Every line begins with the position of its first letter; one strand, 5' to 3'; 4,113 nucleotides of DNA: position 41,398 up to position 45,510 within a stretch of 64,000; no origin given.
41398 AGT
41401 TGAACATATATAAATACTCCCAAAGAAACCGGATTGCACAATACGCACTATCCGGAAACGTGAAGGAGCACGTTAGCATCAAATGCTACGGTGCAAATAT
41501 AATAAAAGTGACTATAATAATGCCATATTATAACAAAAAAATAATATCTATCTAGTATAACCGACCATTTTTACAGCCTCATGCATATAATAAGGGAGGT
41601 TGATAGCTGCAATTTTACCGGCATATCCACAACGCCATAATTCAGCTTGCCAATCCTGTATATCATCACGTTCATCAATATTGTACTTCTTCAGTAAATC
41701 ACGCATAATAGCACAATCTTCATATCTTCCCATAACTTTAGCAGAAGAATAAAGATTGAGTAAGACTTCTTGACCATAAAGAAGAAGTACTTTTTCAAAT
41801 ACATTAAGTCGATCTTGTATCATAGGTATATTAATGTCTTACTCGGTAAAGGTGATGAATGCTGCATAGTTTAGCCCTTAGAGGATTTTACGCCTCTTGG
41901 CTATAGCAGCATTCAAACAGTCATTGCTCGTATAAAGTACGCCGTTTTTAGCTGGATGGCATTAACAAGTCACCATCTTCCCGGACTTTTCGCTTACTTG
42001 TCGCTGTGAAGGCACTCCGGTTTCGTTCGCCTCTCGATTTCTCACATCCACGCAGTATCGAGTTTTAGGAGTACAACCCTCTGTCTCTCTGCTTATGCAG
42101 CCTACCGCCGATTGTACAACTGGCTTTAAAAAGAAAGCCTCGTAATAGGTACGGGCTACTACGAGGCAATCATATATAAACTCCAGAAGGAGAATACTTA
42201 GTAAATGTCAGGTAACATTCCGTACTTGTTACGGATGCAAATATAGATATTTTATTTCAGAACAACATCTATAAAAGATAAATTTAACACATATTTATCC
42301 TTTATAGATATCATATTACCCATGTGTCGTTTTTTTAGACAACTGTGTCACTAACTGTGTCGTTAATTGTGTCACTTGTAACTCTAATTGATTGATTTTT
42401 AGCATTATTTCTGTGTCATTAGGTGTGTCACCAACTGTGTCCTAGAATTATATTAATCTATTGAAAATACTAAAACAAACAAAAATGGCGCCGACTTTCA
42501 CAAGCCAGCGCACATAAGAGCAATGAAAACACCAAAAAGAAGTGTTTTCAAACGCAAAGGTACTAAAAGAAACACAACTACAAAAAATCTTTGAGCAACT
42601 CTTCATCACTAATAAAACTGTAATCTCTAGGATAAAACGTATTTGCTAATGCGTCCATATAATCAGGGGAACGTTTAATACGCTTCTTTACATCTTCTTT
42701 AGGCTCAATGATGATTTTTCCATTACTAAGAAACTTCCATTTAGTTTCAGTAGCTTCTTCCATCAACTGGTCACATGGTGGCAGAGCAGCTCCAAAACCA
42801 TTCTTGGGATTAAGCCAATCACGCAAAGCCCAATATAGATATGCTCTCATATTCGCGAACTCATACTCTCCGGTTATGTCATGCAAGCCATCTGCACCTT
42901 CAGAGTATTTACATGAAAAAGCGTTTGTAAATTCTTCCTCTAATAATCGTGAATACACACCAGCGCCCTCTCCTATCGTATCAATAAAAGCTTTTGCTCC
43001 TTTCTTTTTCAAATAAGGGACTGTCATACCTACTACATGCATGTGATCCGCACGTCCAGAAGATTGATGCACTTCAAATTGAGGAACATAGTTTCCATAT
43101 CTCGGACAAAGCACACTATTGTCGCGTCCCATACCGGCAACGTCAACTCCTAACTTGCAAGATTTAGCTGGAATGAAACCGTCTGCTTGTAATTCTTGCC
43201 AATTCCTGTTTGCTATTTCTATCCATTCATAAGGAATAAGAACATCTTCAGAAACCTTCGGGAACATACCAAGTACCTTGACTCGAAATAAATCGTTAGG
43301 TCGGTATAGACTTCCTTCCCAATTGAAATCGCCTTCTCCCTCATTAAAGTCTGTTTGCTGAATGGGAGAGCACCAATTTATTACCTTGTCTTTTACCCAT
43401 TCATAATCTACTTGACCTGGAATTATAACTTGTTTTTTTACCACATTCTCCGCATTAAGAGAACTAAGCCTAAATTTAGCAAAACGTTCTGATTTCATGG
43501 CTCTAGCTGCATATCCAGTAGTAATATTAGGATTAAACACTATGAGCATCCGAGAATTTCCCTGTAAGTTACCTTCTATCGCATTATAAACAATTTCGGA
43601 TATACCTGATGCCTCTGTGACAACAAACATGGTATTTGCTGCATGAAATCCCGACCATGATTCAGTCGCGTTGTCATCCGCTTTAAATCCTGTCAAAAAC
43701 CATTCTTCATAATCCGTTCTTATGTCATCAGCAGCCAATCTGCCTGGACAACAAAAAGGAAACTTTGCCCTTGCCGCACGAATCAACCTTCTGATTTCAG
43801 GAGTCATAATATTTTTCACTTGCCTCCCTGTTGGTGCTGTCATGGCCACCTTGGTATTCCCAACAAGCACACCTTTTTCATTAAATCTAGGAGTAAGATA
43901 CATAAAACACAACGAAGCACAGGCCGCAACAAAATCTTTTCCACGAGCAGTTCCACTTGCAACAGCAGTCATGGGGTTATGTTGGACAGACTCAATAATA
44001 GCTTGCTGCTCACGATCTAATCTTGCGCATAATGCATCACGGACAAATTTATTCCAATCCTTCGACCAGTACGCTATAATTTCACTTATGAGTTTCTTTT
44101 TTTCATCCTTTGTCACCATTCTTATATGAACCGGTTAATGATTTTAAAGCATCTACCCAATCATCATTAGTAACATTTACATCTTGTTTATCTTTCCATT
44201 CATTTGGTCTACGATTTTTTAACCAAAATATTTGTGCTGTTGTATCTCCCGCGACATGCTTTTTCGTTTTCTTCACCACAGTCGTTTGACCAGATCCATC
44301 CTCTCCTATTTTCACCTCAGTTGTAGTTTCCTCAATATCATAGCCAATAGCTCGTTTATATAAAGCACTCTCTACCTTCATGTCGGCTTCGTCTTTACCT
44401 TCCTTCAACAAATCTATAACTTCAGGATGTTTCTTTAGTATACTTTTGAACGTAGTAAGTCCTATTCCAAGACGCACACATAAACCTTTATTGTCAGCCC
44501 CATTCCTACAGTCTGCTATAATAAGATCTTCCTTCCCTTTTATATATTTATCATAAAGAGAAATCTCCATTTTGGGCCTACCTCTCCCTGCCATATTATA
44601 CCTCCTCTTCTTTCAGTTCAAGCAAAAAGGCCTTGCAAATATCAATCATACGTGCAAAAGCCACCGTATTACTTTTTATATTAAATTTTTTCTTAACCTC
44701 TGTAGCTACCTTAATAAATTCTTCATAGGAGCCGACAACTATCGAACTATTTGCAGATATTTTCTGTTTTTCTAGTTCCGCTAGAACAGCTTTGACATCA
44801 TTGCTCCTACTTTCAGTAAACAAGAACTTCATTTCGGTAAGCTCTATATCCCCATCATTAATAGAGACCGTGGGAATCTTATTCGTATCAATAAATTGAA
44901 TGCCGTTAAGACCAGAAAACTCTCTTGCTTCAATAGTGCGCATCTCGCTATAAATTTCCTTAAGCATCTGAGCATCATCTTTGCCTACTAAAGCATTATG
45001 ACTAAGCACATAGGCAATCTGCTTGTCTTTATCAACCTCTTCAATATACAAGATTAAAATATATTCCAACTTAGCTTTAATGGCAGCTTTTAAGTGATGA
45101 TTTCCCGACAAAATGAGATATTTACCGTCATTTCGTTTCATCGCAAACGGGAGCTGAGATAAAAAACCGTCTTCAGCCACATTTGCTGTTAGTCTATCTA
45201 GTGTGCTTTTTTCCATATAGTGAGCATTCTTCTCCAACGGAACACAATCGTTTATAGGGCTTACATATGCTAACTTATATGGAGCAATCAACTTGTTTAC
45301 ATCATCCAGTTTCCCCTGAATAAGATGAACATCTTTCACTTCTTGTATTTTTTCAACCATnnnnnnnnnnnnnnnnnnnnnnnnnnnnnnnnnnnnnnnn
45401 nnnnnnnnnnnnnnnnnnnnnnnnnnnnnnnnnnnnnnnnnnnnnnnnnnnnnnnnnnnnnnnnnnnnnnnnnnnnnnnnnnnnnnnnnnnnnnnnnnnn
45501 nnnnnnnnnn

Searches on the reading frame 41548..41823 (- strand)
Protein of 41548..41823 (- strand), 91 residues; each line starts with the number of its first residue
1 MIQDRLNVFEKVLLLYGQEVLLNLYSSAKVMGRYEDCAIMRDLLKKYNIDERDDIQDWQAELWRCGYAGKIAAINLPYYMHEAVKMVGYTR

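Call 10: search_protein_families(library=phrogs, proteins=[window:41548-41823:-])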
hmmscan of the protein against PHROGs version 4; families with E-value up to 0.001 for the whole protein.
window:41548-41823:- (91 aa): 0 families

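Call 11: search_protein_families(library=pfam, proteins=[window:41548-41823:-], max_evalue=0.01)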
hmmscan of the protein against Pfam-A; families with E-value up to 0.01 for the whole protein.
window:41548-41823:- (91 aa): 0 families

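Call 80: find_homologous_proteins(query=window:41548-41823:-)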
Query window:41548-41823:- (91 aa): 13 proteins with E <= 0.001 among 15 candidates.
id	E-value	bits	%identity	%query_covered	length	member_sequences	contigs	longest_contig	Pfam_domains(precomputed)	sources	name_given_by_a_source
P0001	3.2e-52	192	95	100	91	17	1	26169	-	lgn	-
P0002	1.2e-44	168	83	98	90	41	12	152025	-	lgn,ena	-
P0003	1.8e-44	167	81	98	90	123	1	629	-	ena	-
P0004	1.4e-42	161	79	98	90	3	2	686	-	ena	-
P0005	3.6e-42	160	78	98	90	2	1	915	-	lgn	-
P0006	1.0e-40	155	76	98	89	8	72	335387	-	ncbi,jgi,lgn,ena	ncbi:hypothetical protein ACIXN4_10170 [Bacteroides fragilis]|jgi:hypothetical protein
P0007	7.7e-32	127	100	67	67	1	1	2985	-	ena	-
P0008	2.1e-28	116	85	65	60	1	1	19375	-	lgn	-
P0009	1.7e-27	113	83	71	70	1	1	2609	-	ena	-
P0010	2.0e-25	106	68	86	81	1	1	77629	-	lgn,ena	-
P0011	7.2e-25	104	81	58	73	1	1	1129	-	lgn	-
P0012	2.9e-23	99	86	55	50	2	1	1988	-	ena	-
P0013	7.7e-18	82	82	56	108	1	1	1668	-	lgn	-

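Call 81: find_encoding_contigs(protein=P0006, flank=4000, max_places=5)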
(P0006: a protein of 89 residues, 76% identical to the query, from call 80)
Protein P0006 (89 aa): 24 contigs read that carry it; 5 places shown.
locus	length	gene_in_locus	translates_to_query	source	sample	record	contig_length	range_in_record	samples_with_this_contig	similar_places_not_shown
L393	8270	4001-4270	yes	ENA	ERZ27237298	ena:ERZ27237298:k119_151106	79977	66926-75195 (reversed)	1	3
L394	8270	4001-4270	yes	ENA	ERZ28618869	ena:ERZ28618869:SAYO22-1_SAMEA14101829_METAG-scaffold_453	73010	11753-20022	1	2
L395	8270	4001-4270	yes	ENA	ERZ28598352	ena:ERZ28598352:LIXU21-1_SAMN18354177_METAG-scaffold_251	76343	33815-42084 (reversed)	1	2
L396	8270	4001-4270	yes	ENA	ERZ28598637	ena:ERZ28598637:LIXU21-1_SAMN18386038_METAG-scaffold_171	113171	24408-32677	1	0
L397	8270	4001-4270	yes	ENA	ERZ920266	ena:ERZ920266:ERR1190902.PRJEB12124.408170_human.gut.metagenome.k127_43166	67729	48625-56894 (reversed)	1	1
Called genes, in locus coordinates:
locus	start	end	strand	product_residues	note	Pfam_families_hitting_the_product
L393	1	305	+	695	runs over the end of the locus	PF12224:Amidoligase_2 (weak), PF22559:GNAT-phage-like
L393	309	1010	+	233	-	PF02195:ParB_N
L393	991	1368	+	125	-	-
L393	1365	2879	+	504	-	-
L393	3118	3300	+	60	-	-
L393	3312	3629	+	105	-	-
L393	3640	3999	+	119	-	-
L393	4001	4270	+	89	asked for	-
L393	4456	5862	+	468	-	PF05133:SPP1_portal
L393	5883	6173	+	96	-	-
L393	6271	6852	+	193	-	-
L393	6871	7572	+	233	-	PF21825:Sequestin, PF11195:Tad2-like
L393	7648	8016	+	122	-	-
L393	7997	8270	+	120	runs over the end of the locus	-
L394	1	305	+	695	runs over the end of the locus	PF12224:Amidoligase_2 (weak), PF22559:GNAT-phage-like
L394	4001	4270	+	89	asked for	-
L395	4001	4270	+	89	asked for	-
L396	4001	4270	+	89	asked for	-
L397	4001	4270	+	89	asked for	-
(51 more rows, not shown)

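Call 82: find_encoding_contigs(protein=P0002, flank=4000, max_places=4)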
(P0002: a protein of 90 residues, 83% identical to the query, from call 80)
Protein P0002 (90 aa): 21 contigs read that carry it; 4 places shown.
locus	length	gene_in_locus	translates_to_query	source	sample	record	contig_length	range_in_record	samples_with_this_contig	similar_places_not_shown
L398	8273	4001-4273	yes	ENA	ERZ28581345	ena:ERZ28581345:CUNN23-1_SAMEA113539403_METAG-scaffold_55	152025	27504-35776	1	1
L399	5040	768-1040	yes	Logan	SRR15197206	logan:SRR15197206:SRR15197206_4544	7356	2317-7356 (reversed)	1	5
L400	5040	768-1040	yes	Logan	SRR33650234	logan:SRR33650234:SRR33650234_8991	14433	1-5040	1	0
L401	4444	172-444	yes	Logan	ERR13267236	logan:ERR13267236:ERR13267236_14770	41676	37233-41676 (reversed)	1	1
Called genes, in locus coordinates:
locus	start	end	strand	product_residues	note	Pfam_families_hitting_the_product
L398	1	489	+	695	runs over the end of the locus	PF12224:Amidoligase_2 (weak), PF22555:DAM-like-phage1 (weak), PF22559:GNAT-phage-like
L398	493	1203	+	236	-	PF02195:ParB_N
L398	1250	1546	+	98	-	-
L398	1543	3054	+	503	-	-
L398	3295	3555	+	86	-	-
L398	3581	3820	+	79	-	-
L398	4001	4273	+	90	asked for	-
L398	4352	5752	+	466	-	PF05133:SPP1_portal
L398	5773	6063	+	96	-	-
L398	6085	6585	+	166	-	PF11195:Tad2-like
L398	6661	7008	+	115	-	-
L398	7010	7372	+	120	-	-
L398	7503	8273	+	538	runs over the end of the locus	-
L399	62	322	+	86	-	-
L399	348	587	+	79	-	-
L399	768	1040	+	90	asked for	-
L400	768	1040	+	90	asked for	-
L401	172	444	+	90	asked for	-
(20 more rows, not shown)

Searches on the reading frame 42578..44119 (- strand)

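Call 10: search_protein_families(library=phrogs, proteins=[window:42578-44119:-])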
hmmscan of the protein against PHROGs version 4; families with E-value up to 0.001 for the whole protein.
window:42578-44119:- (513 aa): 2 families
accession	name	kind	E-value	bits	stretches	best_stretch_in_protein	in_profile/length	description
phrog_2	-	head and packaging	3.7e-27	96.4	1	14-497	232-591/807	terminase large subunit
phrog_5902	-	unknown function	3.7e-22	80.1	1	9-208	9-203/359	-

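Call 11: search_protein_families(library=pfam, proteins=[window:42578-44119:-], max_evalue=0.01)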
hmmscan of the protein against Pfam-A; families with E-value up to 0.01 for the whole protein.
window:42578-44119:- (513 aa): 0 families

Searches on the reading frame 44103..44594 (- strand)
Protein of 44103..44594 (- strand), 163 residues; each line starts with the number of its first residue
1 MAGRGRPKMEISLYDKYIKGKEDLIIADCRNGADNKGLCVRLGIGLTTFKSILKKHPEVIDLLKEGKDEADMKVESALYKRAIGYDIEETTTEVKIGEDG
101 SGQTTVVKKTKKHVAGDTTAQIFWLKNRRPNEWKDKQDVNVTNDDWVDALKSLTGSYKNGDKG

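Call 10: search_protein_families(library=phrogs, proteins=[window:44103-44594:-])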
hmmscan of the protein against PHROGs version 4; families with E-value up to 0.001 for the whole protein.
window:44103-44594:- (163 aa): 2 families
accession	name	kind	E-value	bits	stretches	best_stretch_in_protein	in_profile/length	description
phrog_309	-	head and packaging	4.9e-41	142.7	1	5-144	129-261/319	terminase small subunit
phrog_23444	-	head and packaging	3.6e-15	57.1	1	42-135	7-100/126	terminase small subunit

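Call 11: search_protein_families(library=pfam, proteins=[window:44103-44594:-], max_evalue=0.01)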
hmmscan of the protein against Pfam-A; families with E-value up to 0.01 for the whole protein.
window:44103-44594:- (163 aa): 0 families

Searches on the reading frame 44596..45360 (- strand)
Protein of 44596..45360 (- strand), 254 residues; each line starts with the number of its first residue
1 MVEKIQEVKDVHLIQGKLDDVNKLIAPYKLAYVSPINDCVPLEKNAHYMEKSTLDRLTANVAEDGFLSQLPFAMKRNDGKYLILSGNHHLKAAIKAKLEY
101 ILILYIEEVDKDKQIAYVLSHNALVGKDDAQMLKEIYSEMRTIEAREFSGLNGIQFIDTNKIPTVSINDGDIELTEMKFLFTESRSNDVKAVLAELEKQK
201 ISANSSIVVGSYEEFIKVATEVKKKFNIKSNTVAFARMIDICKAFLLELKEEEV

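Call 10: search_protein_families(library=phrogs, proteins=[window:44596-45360:-])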
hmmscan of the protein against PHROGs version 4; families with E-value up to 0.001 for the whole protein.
window:44596-45360:- (254 aa): 9 families
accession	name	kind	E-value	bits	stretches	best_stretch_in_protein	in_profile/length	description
phrog_7405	-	unknown function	6.8e-58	197.3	1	17-252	10-246/250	-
phrog_940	-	DNA, RNA and nucleotide metabolism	1.9e-11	44.8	1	36-157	11-117/388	nuclease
phrog_8071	-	DNA, RNA and nucleotide metabolism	8e-10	39.5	1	35-151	11-121/389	ParB-like partition protein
phrog_26387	-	DNA, RNA and nucleotide metabolism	3.3e-09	37.5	1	42-147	21-128/252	ParB-like partition nuclease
phrog_498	-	other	2e-07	30.9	1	35-142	39-145/633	DNA methyltransferase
phrog_723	-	DNA, RNA and nucleotide metabolism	3e-07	31.5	1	74-143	53-125/223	ParB-like partition protein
phrog_620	-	DNA, RNA and nucleotide metabolism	1.1e-06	29.9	1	35-147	13-125/217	ParB-like partition protein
phrog_930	-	DNA, RNA and nucleotide metabolism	0.00031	21.7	0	35-135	11-107/223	ParB-like partition protein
phrog_4715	-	DNA, RNA and nucleotide metabolism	0.00063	19.2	1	37-123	153-238/630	ParB-like partition protein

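Call 11: search_protein_families(library=pfam, proteins=[window:44596-45360:-], max_evalue=0.01)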
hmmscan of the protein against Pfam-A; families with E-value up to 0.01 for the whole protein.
window:44596-45360:- (254 aa): 0 families
